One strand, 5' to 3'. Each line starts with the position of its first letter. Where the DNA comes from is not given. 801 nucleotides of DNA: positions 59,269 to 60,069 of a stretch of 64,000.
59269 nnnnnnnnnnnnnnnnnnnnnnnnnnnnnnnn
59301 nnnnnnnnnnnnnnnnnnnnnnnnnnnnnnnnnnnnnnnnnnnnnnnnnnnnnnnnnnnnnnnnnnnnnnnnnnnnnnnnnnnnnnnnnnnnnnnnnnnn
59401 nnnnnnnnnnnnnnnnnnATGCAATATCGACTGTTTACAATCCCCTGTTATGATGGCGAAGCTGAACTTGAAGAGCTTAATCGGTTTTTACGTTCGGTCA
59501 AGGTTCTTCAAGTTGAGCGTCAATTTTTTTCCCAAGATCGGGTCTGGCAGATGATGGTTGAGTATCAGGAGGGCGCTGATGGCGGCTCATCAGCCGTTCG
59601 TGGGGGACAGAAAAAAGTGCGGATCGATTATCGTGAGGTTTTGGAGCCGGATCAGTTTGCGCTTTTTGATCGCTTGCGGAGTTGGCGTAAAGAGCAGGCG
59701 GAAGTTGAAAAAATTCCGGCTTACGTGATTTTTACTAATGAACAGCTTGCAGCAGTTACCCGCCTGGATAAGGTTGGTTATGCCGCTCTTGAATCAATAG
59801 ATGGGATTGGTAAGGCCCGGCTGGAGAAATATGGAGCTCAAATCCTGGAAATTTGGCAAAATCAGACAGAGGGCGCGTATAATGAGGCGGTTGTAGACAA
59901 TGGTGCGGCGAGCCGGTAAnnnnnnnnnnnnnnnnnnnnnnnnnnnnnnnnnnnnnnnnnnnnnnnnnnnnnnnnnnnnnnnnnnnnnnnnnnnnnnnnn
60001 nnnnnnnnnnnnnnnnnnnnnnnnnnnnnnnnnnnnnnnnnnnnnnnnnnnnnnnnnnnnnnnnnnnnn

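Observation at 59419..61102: Non-canonical DGR layout: HRDC-domain accessory instead of Avd, and TR placed downstream of the RT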

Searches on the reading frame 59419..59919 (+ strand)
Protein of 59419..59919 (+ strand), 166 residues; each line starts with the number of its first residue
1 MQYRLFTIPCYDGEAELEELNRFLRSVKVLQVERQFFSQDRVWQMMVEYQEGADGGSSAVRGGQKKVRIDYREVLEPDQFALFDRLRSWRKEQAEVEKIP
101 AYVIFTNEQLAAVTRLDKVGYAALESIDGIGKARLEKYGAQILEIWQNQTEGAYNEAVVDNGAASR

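Call 4: search_protein_families(library=pfam, proteins=[window:59419-59919:+], max_evalue=0.01)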
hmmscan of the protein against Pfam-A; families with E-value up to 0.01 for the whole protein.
window:59419-59919:+ (166 aa): 1 family
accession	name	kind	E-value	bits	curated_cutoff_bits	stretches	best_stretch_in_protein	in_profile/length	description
PF00570.28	HRDC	-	1.9e-16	60.2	23.8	1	79-145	1-67/68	HRDC domain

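Call 15: find_homologous_proteins(query=window:59419-59916:+)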
Query window:59419-59916:+ (166 aa): 273 proteins with E <= 0.001 among 336 candidates; the best 120 are listed.
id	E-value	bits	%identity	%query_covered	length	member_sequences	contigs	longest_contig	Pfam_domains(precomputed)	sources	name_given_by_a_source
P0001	3.0e-103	360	100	100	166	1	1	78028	PF00570.29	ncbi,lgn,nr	ncbi:MAG: HRDC domain-containing protein [Pseudomonadota bacterium]|nr:HRDC domain-containing protei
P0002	4.6e-66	240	70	100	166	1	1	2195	PF00570.29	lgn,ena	-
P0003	2.8e-63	231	72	89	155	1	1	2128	PF00570.29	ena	-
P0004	1.2e-60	222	70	89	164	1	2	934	PF00570.29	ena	-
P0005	1.3e-59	219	69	89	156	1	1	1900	PF00570.29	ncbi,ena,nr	ncbi:HRDC domain-containing protein [bacterium]|nr:HRDC domain-containing protein [bacterium]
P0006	3.9e-57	211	66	92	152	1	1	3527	PF00570.29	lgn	-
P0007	7.7e-55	203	64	90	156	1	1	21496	PF00570.29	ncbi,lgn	-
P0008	2.1e-53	198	59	100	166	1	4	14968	PF00570.29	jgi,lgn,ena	-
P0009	8.8e-51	190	71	77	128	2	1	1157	PF00570.29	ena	-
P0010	1.3e-43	167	58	87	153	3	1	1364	PF00570.29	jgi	jgi:superfamily II DNA helicase RecQ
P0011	2.7e-41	159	54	87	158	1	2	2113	PF00570.29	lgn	-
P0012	4.3e-34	136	44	96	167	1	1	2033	PF00570.29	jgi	-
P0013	7.1e-34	135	48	94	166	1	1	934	PF00570.29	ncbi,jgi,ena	jgi:superfamily II DNA helicase RecQ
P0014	1.6e-33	134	45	90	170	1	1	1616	PF00570.29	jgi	jgi:superfamily II DNA helicase RecQ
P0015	3.3e-33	133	44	87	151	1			PF00570.29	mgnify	mgnify:CR=1 FL=1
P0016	4.6e-33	132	44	93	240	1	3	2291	PF00570.29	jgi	jgi:hypothetical protein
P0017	5.1e-33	132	50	87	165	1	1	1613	PF00570.29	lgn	-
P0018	7.4e-33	132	44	95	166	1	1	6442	PF00570.29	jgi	jgi:superfamily II DNA helicase RecQ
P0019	9.1e-33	131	44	96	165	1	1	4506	PF00570.29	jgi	jgi:superfamily II DNA helicase RecQ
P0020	9.3e-33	131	49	90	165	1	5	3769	PF00570.29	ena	-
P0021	9.9e-33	131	42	100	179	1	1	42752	PF00570.29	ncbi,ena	-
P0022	1.0e-32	131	45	95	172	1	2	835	PF00570.29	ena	-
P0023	2.5e-32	130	43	95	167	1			PF00570.29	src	-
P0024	2.9e-32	130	50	87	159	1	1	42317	PF00570.29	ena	-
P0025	3.7e-32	129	47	90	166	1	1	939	PF00570.29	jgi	jgi:superfamily II DNA helicase RecQ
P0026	4.6e-32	129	44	95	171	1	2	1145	PF00570.29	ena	-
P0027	9.1e-32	128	43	100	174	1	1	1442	PF00570.29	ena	-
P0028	9.6e-32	128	42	100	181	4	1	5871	PF00570.29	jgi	-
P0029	1.4e-31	128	48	87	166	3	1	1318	PF00570.29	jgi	-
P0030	1.8e-31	127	47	90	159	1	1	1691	PF00570.29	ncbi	-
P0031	3.3e-31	126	41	100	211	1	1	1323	PF00570.29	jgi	jgi:superfamily II DNA helicase RecQ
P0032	3.6e-31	126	44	94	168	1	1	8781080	PF00570.29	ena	-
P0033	5.2e-31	126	44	87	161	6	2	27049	PF00570.29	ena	-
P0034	5.7e-31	126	45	93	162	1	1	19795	PF00570.29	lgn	-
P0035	5.7e-31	126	43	92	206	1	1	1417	PF00570.29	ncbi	-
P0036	5.9e-31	126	49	87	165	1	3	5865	PF00570.29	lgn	-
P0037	5.9e-31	126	44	89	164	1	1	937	PF00570.29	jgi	jgi:superfamily II DNA helicase RecQ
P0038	6.4e-31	125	42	99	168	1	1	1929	PF00570.29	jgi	jgi:superfamily II DNA helicase RecQ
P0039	6.7e-31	125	43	93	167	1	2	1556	PF00570.29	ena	-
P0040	7.1e-31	125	42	100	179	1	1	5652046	PF00570.29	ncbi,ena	-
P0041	7.3e-31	125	46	95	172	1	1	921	PF00570.29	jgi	jgi:superfamily II DNA helicase RecQ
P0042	7.9e-31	125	47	86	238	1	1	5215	PF00570.29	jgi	jgi:HRDC domain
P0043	1.1e-30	125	41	100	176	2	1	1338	PF00570.29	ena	-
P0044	1.1e-30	125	44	87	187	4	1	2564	PF00570.29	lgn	-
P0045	1.2e-30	124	41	100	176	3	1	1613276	PF00570.29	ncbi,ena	-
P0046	1.7e-30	124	42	100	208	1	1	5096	PF00570.29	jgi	jgi:superfamily II DNA helicase RecQ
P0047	2.6e-30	123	41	99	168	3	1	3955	PF00570.29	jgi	jgi:superfamily II DNA helicase RecQ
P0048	2.7e-30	123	41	100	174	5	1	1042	PF00570.29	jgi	jgi:superfamily II DNA helicase RecQ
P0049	3.6e-30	123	44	99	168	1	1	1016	PF00570.29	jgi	jgi:superfamily II DNA helicase RecQ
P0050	4.6e-30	123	45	92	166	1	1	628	PF00570.29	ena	-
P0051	5.6e-30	122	45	87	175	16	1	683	PF00570.29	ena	-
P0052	7.0e-30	122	45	86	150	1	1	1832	PF00570.29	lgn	-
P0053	7.2e-30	122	42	93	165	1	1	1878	PF00570.29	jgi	jgi:superfamily II DNA helicase RecQ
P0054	7.7e-30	122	40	99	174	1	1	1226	PF00570.29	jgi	jgi:superfamily II DNA helicase RecQ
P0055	9.8e-30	122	41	100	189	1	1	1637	PF00570.29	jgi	jgi:superfamily II DNA helicase RecQ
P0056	1.1e-29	121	43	91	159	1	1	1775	PF00570.29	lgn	-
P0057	1.1e-29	121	48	86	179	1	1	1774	PF00570.29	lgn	-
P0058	1.2e-29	121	41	87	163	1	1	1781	PF00570.29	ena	-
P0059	1.6e-29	121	46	92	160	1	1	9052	PF00570.29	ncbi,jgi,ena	-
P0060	1.8e-29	121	46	86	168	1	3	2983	PF00570.29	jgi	jgi:superfamily II DNA helicase RecQ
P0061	3.8e-29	120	45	95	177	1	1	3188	PF00570.29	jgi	-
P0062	3.9e-29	120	44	94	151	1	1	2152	PF00570.29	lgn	-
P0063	4.7e-29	119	41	99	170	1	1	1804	PF00570.29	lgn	-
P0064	4.7e-29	119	48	87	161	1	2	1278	PF00570.29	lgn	-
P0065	7.3e-29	119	45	92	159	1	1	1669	PF00570.29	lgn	-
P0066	8.8e-29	118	45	93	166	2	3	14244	PF00570.29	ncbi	-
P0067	9.6e-29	118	40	99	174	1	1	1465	PF00570.29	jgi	jgi:superfamily II DNA helicase RecQ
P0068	1.0e-28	118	42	93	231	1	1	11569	PF00570.29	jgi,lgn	jgi:hypothetical protein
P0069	1.1e-28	118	43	99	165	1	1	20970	PF00570.29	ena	-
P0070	1.3e-28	118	48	77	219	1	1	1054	PF00570.29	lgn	-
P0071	1.3e-28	118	41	99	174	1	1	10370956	PF00570.29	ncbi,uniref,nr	ncbi:ATP-dependent DNA helicase RecQ [Aquisphaera giovannonii]|uniref:ATP-dependent DNA helicase Rec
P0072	2.4e-28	117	45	90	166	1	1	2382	PF00570.29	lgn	-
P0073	2.4e-28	117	46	86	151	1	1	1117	PF00570.29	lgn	-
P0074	2.5e-28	117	44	95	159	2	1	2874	PF00570.29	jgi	jgi:superfamily II DNA helicase RecQ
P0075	2.6e-28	117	41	100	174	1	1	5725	PF00570.29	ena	-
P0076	2.7e-28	117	45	87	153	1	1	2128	PF00570.29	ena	-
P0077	2.7e-28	117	44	87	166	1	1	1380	PF00570.29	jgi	jgi:superfamily II DNA helicase RecQ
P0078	3.6e-28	116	40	100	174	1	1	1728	PF00570.29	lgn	-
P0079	4.4e-28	116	47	87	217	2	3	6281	PF00570.29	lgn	-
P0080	4.6e-28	116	41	93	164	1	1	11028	PF00570.29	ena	-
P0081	4.8e-28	116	43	89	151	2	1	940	PF00570.29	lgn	-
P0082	4.9e-28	116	45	89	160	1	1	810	PF00570.29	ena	-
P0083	5.1e-28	116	43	90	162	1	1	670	PF00570.29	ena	-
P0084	5.4e-28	116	45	87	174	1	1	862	PF00570.29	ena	-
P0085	5.9e-28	116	43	98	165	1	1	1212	PF00570.29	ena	-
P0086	7.7e-28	115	45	92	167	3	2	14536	PF00570.29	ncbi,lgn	-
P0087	7.8e-28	115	43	100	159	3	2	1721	PF00570.29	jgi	jgi:superfamily II DNA helicase RecQ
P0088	8.2e-28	115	46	87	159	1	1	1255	PF00570.29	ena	-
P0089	1.0e-27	115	39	100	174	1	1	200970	PF00570.29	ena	-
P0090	1.1e-27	115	45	89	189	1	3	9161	PF00570.29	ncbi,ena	-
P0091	1.2e-27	115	42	87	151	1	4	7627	PF00570.29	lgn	-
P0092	1.4e-27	115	50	77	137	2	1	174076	PF00570.29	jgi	jgi:superfamily II DNA helicase RecQ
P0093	1.5e-27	114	45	89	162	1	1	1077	PF00570.29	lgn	-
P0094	1.8e-27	114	41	95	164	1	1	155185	PF00570.29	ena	-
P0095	1.9e-27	114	46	83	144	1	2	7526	PF00570.29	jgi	jgi:superfamily II DNA helicase RecQ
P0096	2.2e-27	114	38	100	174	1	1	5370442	PF00570.29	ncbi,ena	-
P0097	2.9e-27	114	44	93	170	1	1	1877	PF00570.29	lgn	-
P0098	3.2e-27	113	45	86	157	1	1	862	PF00570.29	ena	-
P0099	3.2e-27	113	42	92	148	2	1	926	PF00570.29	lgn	-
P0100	3.6e-27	113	44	92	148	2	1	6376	PF00570.29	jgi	-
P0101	3.6e-27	113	44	87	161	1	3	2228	PF00570.29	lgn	-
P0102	4.7e-27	113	46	87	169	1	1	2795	PF00570.29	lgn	-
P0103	5.3e-27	113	40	86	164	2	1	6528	PF00570.29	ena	-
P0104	5.8e-27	113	47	84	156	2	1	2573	PF00570.29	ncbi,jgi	jgi:superfamily II DNA helicase RecQ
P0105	5.9e-27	113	44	87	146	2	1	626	PF00570.29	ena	-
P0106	6.0e-27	113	45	90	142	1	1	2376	PF00570.29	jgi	jgi:superfamily II DNA helicase RecQ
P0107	6.3e-27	112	44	87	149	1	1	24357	PF00570.29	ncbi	-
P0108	6.8e-27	112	45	84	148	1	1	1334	PF00570.29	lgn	-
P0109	7.1e-27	112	42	89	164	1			PF00570.29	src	-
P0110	7.6e-27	112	43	89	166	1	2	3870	PF00570.29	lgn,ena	-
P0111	7.8e-27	112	44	87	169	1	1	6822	PF00570.29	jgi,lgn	jgi:superfamily II DNA helicase RecQ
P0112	1.0e-26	112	44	86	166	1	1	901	PF00570.29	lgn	-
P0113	1.0e-26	112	48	86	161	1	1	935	PF00570.29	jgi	jgi:superfamily II DNA helicase RecQ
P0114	1.1e-26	112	41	87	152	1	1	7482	PF00570.29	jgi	jgi:superfamily II DNA helicase RecQ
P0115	1.3e-26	111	44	86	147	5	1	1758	PF00570.29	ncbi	-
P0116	1.3e-26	111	41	92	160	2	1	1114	PF00570.29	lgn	-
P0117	1.7e-26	111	42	95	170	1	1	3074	PF00570.29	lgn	-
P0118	1.7e-26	111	46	89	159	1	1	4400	PF00570.29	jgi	jgi:superfamily II DNA helicase RecQ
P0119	2.3e-26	111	43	92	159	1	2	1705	PF00570.29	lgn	-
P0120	2.9e-26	110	42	89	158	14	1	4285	PF00570.29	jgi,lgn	jgi:superfamily II DNA helicase RecQ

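Call 16: search_protein_families(library=ncbifam, proteins=[window:59419-59919:+], max_evalue=0.01)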
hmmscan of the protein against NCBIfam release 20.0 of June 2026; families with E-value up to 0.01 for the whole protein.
window:59419-59919:+ (166 aa): 3 families
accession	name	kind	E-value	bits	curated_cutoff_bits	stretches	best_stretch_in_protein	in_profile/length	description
TIGR01389.1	recQ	equivalog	2.8e-15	55.8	640.2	1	69-148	512-590/591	DNA helicase RecQ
NF008279.0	PRK11057.1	equivalog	7.2e-09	34.6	1015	1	81-151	534-604/608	ATP-dependent DNA helicase RecQ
TIGR01388.1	rnd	equivalog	0.00019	20.8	298.95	1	69-145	199-274/363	ribonuclease D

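Call 19: find_related_loci(query=A2, collection=genome_contigs, flank=8000)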
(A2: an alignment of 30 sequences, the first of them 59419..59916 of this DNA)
Query A2 (166 aa) in genome_contigs; peptide patterns used: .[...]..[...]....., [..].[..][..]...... (x = any residue, [..] = any of these).
402 stretches matched a pattern; 380 encode a relative of the query (tblastn E <= 1e-3); the best 80 are kept; 80 distinct loci.
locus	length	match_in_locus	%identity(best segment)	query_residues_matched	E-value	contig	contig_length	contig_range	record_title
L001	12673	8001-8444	64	1-150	7e-61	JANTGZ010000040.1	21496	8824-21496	MAG: Thermodesulfobacteriota bacterium isolate bin10093 c_000000002086, whole genome shotgun sequence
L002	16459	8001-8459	45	1-156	3e-40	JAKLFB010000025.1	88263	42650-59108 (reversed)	MAG: Verrucomicrobia bacterium isolate RA.bin147 RA.bin147_25, whole genome shotgun sequence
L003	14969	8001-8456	48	1-153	7e-40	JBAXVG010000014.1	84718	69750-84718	MAG: Desulfuromonadales bacterium isolate ELA681 MAG681_14, whole genome shotgun sequence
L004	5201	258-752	47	2-165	3e-39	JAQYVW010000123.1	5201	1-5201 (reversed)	MAG: Desulfurivibrionaceae bacterium isolate SF_100_bin10 SF_100_bin.10.orig_100_contig-145_35536, whole genome shotgun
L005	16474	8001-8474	42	1-156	6e-39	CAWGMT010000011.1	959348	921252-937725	MAG: uncultured Isosphaeraceae bacterium isolate MFD09567.bin.2.2 genome assembly, contig: contig_234, whole genome shot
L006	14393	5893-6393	43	1-164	9e-39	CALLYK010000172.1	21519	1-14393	MAG TPA_asm: uncultured Isosphaeraceae bacterium isolate SRR1772176_bin.0_CONCOCT_v1.1_MAG genome assembly, contig: ERZ7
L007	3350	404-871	41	1-150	1e-38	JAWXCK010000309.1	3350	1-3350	MAG: Pirellulaceae bacterium isolate P2IB.181 k99_2252836, whole genome shotgun sequence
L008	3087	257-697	46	1-145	9e-38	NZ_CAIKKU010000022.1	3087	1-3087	MAG: uncultured Thiodictyon sp. isolate Loclat_bin-12166, whole genome shotgun sequence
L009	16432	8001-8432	47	1-145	2e-37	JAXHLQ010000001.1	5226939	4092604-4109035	MAG: Deltaproteobacteria bacterium isolate Salar_de_Ascotan_soil_MAG_ASO27 contig_800_polypolish, whole genome shotgun s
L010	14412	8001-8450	43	1-149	2e-37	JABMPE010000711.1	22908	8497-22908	MAG: Rhodopirellula sp. isolate bin.212 k141_6855985, whole genome shotgun sequence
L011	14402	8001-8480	43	1-158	2e-37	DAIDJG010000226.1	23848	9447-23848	MAG TPA_asm: Singulisphaera sp. isolate clean19 k141_1500404, whole genome shotgun sequence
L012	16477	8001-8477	42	1-156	4e-37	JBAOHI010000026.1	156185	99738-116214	MAG: Candidatus Competibacter sp. isolate AS_Ams2_Bin13 np1-np2_contig_17187, whole genome shotgun sequence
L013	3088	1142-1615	43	1-156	5e-37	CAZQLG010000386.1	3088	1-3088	MAG TPA_asm: uncultured Desulfococcus sp. isolate SRP191223_co2_72 genome assembly, contig: NODE_45389_length_3088_cov_2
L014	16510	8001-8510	42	1-166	2e-36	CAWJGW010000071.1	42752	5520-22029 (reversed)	MAG: uncultured Isosphaeraceae bacterium isolate MFD04463.bin.2.46 genome assembly, contig: contig_89242, whole genome s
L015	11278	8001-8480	43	1-157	9e-37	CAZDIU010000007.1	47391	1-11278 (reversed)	MAG TPA_asm: uncultured Desulfobacterales bacterium isolate binchicken_co168_310 genome assembly, contig: NODE_1254_leng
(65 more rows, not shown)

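Call 22: predict_structure(alignment_id=A2)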
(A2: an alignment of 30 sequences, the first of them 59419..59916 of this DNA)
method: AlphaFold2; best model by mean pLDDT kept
length: 166 residues; sequences in the alignment: 30
mean_pLDDT: 82.4   pTM: 0.50
mean pLDDT of the five models: 82.4, 81.7, 81.6, 81.0, 80.6
residues with pLDDT >= 90: 90; 70-90: 43; 50-70: 7; < 50: 26
segments of 3 or more residues with pLDDT < 50: 53-65, 154-166
pLDDT, mean of each block of 10 residues (from residue 1): 94 93 92 96 96 48 59 88 93 94 92 87 87 89 85 48 44
secondary structure, 60 per line:
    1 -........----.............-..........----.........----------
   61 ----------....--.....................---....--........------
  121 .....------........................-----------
elements in order: E2-9 H14-26 E28-37 E42-50 H71-74 H77-97 H101-104 H107-114 H121-125 H132-155

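Call 25: fold_search(model_id=the predicted structure, library=pdb)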
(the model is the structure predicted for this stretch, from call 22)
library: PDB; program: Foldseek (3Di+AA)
matches with E <= 10: 1244; with E <= 0.001: 2
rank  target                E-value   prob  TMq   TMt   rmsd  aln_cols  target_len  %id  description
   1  1wud_A                4.0e-04  1.00  0.42  0.87   1.3        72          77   26  E. coli RecQ HRDC domain (released 2005-08-09)
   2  1wud_B                5.1e-04  1.00  0.42  0.88   1.3        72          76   26  E. coli RecQ HRDC domain (released 2005-08-09)
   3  4cgz_A                1.0e-03  1.00  0.42  0.12  11.8       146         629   18  Crystal structure of the Bloom's syndrome helicase BLM in complex with DNA (released 2013-12-11)
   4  4o3m_A                1.1e-03  1.00  0.42  0.12  11.4       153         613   16  Ternary complex of Bloom's syndrome helicase (released 2014-03-12)
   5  4cdg_A                1.1e-03  1.00  0.42  0.12  11.1       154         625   15  Crystal structure of the Bloom's syndrome helicase BLM in complex with Nanobody (released 2013-11-13)
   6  4cdg_B                1.4e-03  1.00  0.42  0.12  11.1       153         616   16  Crystal structure of the Bloom's syndrome helicase BLM in complex with Nanobody (released 2013-11-13)
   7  2e1e                  3.1e-03  1.00  0.42  0.72   3.8        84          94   20  Crystal structure of the HRDC Domain of Human Werner Syndrome Protein, WRN (released 2006-12-12)
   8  2dgz_MODEL_1_A        3.3e-03  1.00  0.40  0.55  11.3       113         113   21  Solution structure of the Helicase and RNase D C-terminal domain in Werner syndrome ATP-dependent helicase (released 2006-09-16)
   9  7aud_B                4.5e-03  1.00  0.42  0.14   3.5        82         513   24  Structure of an engineered helicase domain construct for human Bloom syndrome protein (BLM) (released 2020-12-16)
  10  7aud_A                5.1e-03  1.00  0.43  0.14   8.8        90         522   22  Structure of an engineered helicase domain construct for human Bloom syndrome protein (BLM) (released 2020-12-16)
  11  2rhf                  6.5e-03  1.00  0.38  0.81   1.3        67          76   33  D. radiodurans RecQ HRDC domain 3 (released 2008-04-22)
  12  7aud_D                6.9e-03  1.00  0.42  0.14   3.6        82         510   24  Structure of an engineered helicase domain construct for human Bloom syndrome protein (BLM) (released 2020-12-16)
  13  2rrd_MODEL_1_A        7.4e-03  1.00  0.42  0.66  14.0       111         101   20  Structure of HRDC domain from human Bloom syndrome protein, BLM (released 2010-09-08)
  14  7aud_F                1.1e-02  1.00  0.42  0.14   3.0        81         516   25  Structure of an engineered helicase domain construct for human Bloom syndrome protein (BLM) (released 2020-12-16)
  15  5c0y_A                2.0e-02  1.00  0.45  0.21   8.9        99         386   14  Crystal structure of the Rrp6 catalytic domain bound to poly(U) RNA (released 2015-08-05)
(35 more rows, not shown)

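Call 70: find_related_loci(query=A2, collection=viral_contigs, flank=4000)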
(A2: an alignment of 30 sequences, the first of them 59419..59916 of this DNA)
Query A2 (166 aa) in viral_contigs; peptide patterns used: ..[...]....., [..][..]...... (x = any residue, [..] = any of these).
79 stretches matched a pattern; 4 encode a relative of the query (tblastn E <= 1e-3); 4 distinct loci.
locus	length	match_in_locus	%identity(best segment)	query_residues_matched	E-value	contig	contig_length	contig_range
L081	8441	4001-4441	41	1-145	3e-32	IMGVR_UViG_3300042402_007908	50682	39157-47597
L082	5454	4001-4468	38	1-153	7e-32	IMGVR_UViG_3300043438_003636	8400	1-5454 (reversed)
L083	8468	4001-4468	38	1-153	7e-32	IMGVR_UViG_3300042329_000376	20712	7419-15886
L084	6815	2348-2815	38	1-153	7e-32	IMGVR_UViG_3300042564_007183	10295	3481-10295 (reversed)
